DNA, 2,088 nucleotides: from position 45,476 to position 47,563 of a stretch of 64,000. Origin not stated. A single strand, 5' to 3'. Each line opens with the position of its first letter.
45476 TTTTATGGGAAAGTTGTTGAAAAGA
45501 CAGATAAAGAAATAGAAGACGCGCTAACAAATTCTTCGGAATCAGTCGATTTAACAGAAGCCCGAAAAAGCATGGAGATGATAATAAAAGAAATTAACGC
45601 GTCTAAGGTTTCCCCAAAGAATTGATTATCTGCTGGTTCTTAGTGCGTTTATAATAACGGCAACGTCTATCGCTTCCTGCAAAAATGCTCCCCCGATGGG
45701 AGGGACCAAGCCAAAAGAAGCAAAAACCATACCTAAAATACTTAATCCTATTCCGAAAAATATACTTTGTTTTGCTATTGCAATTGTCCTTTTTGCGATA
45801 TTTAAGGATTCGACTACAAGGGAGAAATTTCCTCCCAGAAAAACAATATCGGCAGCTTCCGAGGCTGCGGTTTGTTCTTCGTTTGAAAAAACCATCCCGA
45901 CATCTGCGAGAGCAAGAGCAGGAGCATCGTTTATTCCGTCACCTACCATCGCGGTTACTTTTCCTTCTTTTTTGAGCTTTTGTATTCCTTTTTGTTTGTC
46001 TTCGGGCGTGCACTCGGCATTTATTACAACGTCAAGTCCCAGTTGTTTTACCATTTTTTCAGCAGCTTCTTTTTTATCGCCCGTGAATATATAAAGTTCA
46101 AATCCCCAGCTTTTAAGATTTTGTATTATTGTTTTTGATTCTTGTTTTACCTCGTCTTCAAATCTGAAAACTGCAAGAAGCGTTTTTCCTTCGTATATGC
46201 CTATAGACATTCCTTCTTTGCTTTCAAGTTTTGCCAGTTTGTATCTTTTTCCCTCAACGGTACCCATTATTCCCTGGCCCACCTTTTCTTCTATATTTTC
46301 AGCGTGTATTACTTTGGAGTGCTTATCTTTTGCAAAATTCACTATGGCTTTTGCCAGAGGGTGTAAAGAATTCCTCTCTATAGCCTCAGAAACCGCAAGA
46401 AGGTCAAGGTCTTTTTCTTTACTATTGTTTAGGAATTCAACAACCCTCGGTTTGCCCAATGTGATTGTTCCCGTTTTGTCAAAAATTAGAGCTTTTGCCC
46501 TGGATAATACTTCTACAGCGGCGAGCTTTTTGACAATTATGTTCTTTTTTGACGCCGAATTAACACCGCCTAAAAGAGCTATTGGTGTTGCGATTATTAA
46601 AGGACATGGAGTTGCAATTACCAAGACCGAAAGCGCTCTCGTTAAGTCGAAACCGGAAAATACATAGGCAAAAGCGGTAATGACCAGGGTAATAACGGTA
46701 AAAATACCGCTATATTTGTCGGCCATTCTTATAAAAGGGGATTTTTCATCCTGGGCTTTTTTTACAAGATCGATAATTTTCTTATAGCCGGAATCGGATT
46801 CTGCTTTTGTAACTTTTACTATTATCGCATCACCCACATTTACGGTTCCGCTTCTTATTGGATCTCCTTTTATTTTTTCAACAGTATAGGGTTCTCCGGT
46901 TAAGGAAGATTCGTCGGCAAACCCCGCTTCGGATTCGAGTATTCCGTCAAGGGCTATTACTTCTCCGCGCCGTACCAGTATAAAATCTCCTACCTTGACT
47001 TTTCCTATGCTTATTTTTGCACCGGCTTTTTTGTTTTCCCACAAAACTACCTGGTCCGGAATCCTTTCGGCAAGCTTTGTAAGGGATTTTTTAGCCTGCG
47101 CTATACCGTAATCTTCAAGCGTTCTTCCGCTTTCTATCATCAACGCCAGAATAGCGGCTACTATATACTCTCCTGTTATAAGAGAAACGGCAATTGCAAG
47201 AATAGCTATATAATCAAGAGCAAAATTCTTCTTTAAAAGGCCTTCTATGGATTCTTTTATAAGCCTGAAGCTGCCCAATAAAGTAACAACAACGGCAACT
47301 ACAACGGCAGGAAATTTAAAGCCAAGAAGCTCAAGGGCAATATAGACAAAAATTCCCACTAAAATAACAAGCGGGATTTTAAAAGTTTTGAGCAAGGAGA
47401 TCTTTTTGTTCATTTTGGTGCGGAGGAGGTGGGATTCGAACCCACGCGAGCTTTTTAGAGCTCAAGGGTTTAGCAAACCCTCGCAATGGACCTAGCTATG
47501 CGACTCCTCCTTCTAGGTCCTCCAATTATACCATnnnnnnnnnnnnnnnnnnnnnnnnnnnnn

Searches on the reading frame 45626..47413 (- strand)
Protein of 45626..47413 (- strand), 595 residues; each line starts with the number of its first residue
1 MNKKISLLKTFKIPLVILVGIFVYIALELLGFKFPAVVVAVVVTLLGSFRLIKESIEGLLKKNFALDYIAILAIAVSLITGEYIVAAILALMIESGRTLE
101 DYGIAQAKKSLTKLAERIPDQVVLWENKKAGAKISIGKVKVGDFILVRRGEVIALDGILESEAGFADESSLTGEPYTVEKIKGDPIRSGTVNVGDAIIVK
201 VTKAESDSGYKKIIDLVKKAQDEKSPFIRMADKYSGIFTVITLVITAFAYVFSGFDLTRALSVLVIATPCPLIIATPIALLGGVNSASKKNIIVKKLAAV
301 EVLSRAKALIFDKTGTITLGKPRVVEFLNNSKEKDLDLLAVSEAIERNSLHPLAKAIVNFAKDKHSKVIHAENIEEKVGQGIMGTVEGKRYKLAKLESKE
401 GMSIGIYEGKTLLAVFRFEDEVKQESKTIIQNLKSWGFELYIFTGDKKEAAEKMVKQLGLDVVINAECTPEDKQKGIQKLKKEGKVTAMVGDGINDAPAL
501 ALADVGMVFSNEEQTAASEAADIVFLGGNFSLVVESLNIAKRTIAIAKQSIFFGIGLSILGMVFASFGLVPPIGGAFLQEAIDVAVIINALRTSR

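Call 5: search_protein_families(library=pfam, proteins=[window:45626-47413:-], max_evalue=0.1)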
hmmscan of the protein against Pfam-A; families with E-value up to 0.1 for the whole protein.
window:45626-47413:- (595 aa): 5 families
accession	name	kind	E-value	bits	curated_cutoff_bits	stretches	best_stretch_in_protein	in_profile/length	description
PF00122.25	E1-E2_ATPase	-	1.7e-40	138.9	28.1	1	128-290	12-181/181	E1-E2 ATPase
PF00702.32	Hydrolase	-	4.1e-32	112.6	26.4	1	307-504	2-191/191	haloacid dehalogenase-like hydrolase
PF08282.18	Hydrolase_3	-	2.4e-05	24.7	20.9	1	420-464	14-59/255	haloacid dehalogenase-like hydrolase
PF13419.12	HAD_2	-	0.0019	18.7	23.8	1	421-498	79-166/178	Haloacid dehalogenase-like hydrolase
PF00107.32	ADH_zinc_N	-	0.0053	17.1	31.8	1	429-488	6-61/129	Zinc-binding dehydrogenase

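Call 6: search_protein_families(library=ncbifam, proteins=[window:45626-47413:-], max_evalue=0.1)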
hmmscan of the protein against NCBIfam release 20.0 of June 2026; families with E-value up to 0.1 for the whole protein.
window:45626-47413:- (595 aa): 28 families (the best 25 are shown)
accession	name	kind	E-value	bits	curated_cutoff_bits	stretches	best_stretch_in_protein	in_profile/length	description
TIGR01525.1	ATPase-IB_hvy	subfamily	1.9e-139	466.1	346.25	1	67-592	2-559/560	heavy metal translocating P-type ATPase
TIGR01512.1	ATPase-IB2_Cd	subfamily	4.1e-126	421.6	313.5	1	67-594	2-493/494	cadmium family heavy metal-translocating P-type ATPase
TIGR01511.1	ATPase-IB1_Cu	subfamily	2.6e-101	340.1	397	1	63-592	17-540/542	copper-translocating P-type ATPase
NF008262.1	PRK11033.1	equivalog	2.2e-86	290.9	1005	1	16-592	126-726/731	zinc/cadmium/mercury/lead-transporting ATPase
NF033775.1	P_type_ZntA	exception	6.7e-76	256.1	1240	1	12-592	128-727/732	Zn(II)/Cd(II)/Pb(II) translocating P-type ATPase ZntA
TIGR01494.1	ATPase_P-type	subfamily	1.4e-71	241.4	62.3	1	96-567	9-462/478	HAD-IC family P-type ATPase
NF007952.0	PRK10671.1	equivalog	2.3e-71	241.1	1316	1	85-585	292-815/838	copper-exporting P-type ATPase CopA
TIGR01497.1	kdpB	equivalog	1.5e-43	148.9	527.9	2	395-545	420-568/675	potassium-transporting ATPase subunit KdpB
TIGR01647.1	ATPase-IIIA_H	equivalog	1.1e-39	136.3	615.5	2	66-371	42-353/755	plasma-membrane proton-efflux P-type ATPase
NF010609.0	PRK14010.1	equivalog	4.7e-35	120.9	1323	2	397-548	417-566/673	K(+)-transporting ATPase subunit B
TIGR01517.1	ATPase-IIB_Ca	equivalog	1.1e-31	109.9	507.05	2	79-336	119-391/882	calcium-translocating P-type ATPase, PMCA-type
TIGR01116.1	ATPase-IIA1_Ca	equivalog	9.6e-29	100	703.4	2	411-555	456-613/799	calcium-translocating P-type ATPase, SERCA-type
TIGR01522.1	ATPase-IIA2_Ca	equivalog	4.4e-28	97.5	798.3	2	462-559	565-662/854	calcium-transporting P-type ATPase, PMR1-type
TIGR01524.1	ATPase-IIIB_Mg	equivalog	5.8e-25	87.3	610.75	2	462-535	580-652/867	magnesium-translocating P-type ATPase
TIGR01523.1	ATPase-IID_K-Na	equivalog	3.1e-23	81.3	645.05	3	442-544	648-751/997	potassium/sodium efflux P-type ATPase, fungal-type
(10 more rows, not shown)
